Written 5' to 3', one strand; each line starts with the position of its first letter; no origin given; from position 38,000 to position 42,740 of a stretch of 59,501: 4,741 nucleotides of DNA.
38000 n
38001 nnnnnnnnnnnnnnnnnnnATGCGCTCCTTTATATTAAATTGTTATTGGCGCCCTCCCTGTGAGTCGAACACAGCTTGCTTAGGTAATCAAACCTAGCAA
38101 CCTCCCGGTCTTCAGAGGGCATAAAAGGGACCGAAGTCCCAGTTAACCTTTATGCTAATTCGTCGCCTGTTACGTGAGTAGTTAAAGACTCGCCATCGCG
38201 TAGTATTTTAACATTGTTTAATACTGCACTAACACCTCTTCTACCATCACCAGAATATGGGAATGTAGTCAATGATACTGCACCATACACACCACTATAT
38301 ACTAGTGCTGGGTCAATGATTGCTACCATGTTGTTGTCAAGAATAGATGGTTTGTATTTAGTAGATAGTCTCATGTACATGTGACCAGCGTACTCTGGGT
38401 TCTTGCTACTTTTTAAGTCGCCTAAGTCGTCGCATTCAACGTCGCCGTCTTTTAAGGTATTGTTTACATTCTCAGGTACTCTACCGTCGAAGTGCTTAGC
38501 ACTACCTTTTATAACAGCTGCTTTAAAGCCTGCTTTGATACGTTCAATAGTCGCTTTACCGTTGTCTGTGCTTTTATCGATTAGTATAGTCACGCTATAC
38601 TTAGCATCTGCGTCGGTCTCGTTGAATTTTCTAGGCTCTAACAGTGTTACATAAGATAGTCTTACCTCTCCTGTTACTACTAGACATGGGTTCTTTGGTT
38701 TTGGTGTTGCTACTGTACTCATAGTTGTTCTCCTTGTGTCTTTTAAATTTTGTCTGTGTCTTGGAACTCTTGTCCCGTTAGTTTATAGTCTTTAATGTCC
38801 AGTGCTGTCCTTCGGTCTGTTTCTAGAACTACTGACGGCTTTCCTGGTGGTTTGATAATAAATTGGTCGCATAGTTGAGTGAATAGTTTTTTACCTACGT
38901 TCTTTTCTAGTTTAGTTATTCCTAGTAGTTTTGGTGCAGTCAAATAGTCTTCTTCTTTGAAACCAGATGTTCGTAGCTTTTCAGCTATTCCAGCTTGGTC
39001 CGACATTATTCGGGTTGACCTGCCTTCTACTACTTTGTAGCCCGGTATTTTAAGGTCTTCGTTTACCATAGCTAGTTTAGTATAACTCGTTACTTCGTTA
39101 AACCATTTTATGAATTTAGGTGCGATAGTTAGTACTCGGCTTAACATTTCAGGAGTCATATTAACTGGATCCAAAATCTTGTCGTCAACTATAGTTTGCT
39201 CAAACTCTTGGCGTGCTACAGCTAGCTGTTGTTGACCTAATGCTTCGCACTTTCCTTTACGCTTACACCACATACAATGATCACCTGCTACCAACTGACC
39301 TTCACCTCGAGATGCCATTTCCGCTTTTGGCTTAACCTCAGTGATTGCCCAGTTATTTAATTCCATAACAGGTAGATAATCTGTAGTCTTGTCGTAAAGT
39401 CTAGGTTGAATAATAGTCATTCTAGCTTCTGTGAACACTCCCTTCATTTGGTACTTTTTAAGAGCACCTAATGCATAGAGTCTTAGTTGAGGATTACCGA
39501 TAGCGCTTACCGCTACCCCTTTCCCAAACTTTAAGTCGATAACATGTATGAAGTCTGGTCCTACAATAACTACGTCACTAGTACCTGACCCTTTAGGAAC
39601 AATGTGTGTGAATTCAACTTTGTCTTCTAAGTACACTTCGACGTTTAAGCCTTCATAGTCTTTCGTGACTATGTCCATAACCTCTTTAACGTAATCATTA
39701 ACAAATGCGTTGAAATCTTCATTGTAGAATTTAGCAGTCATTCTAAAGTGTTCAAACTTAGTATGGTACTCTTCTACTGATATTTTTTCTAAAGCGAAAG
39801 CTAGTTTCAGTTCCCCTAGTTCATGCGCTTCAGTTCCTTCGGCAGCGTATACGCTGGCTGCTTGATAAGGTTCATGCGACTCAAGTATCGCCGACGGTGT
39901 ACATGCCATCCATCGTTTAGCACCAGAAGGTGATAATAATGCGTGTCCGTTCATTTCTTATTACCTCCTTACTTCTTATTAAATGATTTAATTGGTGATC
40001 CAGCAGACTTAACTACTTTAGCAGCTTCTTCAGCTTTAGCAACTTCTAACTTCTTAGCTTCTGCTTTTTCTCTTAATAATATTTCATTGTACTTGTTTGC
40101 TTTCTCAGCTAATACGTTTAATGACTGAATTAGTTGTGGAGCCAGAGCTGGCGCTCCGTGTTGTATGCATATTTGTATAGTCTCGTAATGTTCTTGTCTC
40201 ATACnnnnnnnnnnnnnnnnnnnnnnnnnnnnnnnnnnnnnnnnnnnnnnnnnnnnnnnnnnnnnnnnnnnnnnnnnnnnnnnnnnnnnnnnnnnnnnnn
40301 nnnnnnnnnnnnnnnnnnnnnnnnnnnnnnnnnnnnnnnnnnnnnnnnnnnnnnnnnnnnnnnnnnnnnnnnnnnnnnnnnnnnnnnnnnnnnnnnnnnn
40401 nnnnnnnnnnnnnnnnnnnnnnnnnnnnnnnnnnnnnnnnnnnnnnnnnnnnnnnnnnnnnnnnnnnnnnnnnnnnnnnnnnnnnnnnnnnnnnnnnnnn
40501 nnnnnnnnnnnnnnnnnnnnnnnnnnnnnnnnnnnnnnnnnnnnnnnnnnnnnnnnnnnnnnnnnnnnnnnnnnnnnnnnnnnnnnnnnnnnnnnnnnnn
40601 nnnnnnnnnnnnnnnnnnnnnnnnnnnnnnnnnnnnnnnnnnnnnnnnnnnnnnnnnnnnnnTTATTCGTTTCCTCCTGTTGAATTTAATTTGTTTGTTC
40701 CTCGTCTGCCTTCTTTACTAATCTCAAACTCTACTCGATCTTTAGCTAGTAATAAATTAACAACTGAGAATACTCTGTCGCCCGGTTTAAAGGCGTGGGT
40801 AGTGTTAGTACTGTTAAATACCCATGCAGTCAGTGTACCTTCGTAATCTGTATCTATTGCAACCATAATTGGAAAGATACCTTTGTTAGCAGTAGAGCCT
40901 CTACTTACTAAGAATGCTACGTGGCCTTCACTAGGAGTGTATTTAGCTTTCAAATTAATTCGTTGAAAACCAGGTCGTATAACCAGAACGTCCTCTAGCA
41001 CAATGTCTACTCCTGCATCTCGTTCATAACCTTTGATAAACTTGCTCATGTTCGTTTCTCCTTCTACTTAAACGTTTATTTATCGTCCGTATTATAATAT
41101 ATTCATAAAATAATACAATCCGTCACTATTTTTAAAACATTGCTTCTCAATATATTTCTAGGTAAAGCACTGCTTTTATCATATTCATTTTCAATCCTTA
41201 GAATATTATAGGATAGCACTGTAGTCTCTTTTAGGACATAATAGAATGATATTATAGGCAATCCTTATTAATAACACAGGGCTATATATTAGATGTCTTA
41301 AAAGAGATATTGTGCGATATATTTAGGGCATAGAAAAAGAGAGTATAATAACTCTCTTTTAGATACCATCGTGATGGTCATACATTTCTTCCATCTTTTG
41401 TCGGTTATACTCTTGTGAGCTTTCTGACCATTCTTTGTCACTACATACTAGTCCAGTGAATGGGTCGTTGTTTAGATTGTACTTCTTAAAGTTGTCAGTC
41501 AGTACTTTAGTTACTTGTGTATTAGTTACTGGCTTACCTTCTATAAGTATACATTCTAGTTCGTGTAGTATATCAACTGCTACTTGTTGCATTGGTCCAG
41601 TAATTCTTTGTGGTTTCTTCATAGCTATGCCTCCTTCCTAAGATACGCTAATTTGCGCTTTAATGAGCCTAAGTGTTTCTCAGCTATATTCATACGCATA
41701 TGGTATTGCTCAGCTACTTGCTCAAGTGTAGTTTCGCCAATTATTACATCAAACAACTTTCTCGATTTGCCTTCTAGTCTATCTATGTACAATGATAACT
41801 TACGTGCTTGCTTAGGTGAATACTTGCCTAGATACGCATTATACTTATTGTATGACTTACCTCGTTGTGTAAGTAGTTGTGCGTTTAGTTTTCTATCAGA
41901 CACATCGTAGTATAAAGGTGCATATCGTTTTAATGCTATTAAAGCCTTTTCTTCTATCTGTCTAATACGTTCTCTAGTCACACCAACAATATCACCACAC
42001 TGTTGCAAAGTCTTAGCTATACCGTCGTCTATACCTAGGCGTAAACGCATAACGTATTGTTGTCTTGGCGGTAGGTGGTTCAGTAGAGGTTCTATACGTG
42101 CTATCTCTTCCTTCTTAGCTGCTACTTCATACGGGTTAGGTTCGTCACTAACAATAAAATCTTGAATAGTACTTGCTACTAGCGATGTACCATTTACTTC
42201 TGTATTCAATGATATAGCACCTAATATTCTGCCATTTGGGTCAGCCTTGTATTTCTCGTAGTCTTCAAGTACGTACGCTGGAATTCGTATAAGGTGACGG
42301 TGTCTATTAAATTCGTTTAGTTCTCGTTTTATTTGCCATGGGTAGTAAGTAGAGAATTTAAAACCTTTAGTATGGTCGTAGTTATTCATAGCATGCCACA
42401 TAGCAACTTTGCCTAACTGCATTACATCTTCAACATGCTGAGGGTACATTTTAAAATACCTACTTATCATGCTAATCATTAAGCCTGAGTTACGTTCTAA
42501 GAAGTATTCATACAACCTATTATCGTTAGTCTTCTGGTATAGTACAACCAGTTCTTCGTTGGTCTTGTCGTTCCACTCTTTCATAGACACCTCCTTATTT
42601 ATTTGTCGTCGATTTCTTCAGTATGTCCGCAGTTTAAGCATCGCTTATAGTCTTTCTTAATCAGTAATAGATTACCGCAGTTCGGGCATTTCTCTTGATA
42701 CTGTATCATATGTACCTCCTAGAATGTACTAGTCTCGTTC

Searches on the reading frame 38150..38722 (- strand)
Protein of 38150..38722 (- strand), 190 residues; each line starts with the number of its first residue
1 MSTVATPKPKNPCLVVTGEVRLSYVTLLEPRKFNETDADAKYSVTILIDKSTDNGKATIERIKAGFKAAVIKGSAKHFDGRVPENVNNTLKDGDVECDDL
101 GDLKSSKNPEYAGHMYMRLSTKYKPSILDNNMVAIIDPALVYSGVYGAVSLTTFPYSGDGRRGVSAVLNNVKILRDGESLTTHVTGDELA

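Call 102: search_protein_families(library=pfam, proteins=[window:38150-38722:-], max_evalue=0.001)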
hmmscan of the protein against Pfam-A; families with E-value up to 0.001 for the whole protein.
window:38150-38722:- (190 aa): 1 family
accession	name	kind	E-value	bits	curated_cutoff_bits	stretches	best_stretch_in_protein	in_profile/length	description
PF10991.15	Enc34_ssDNA-bd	-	4.4e-42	144.2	26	1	15-185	3-161/176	Enterobacter phage Enc34, ssDNA-binding protein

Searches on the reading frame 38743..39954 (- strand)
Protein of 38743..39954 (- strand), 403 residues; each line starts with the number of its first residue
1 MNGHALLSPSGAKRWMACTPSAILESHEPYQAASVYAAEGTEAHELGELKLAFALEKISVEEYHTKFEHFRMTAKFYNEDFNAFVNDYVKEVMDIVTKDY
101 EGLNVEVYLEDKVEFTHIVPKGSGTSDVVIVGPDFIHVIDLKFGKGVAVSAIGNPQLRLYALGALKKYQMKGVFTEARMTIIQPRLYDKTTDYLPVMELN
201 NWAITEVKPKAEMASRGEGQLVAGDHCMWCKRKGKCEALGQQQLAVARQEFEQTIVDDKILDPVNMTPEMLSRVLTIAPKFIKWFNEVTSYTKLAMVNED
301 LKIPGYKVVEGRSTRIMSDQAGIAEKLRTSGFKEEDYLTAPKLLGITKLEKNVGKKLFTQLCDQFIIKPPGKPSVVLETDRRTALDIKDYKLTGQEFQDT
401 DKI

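Call 75: search_protein_families(library=pfam, proteins=[window:38743-39954:-], max_evalue=0.001)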
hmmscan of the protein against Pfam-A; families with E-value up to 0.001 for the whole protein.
window:38743-39954:- (403 aa): 2 families
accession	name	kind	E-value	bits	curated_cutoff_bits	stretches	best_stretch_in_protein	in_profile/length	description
PF10926.14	DUF2800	-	1.1e-109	367.4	21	1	4-382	1-367/368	Protein of unknown function (DUF2800)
PF12705.13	PDDEXK_1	-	4.8e-05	23.8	22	1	67-236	72-246/247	PD-(D/E)XK nuclease superfamily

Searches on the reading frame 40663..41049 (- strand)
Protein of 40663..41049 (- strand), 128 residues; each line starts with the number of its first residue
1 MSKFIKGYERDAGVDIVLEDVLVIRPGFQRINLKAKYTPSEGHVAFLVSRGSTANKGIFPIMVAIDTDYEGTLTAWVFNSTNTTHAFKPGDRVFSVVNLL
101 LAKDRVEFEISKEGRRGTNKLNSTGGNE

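Call 102: search_protein_families(library=pfam, proteins=[window:40663-41049:-], max_evalue=0.001)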
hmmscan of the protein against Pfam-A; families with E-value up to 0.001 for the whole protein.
window:40663-41049:- (128 aa): 2 families
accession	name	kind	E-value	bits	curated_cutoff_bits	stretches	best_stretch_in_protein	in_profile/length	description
PF00692.24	dUTPase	-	5.5e-09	36.3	22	1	6-103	8-106/129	dUTPase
PF22769.1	DCD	-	0.00016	22.2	27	1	39-97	89-149/153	dCTP deaminase-like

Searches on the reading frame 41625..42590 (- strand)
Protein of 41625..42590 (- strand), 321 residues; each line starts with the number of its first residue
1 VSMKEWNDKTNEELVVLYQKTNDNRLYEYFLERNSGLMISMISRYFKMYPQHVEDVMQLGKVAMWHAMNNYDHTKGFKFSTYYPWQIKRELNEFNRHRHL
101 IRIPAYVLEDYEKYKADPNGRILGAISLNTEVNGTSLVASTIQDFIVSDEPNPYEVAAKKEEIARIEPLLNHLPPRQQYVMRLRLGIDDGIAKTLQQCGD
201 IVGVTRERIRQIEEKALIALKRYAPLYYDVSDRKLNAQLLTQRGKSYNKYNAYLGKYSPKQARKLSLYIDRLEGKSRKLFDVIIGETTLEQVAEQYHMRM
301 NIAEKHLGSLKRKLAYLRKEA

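Call 13: search_protein_families(library=pfam, proteins=[window:41625-42590:-], max_evalue=0.01)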
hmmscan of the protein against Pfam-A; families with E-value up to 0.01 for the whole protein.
window:41625-42590:- (321 aa): 2 families
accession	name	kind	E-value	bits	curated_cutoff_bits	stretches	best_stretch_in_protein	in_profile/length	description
PF04545.22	Sigma70_r4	-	3.3e-12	46.2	24.1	1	169-221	1-49/50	Sigma-70, region 4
PF04542.20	Sigma70_r2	-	1.5e-07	31.5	24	1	32-91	3-61/71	Sigma-70 region 2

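Call 14: search_protein_families(library=phrogs, proteins=[window:41625-42590:-], max_evalue=0.001)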
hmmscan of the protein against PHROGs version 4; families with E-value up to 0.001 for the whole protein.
window:41625-42590:- (321 aa): 4 families
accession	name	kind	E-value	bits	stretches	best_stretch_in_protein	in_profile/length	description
phrog_351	-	transcription regulation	4.9e-43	148.8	1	5-223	484-725/928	RNA polymerase sigma factor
phrog_1740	-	transcription regulation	4.3e-07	29.8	1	8-223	39-215/567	RNA polymerase sigma factor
phrog_15865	-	transcription regulation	1.2e-06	29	0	51-96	50-95/386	RNA polymerase sigma factor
phrog_36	-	transcription regulation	0.00034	21.3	0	155-222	122-185/220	transcriptional regulator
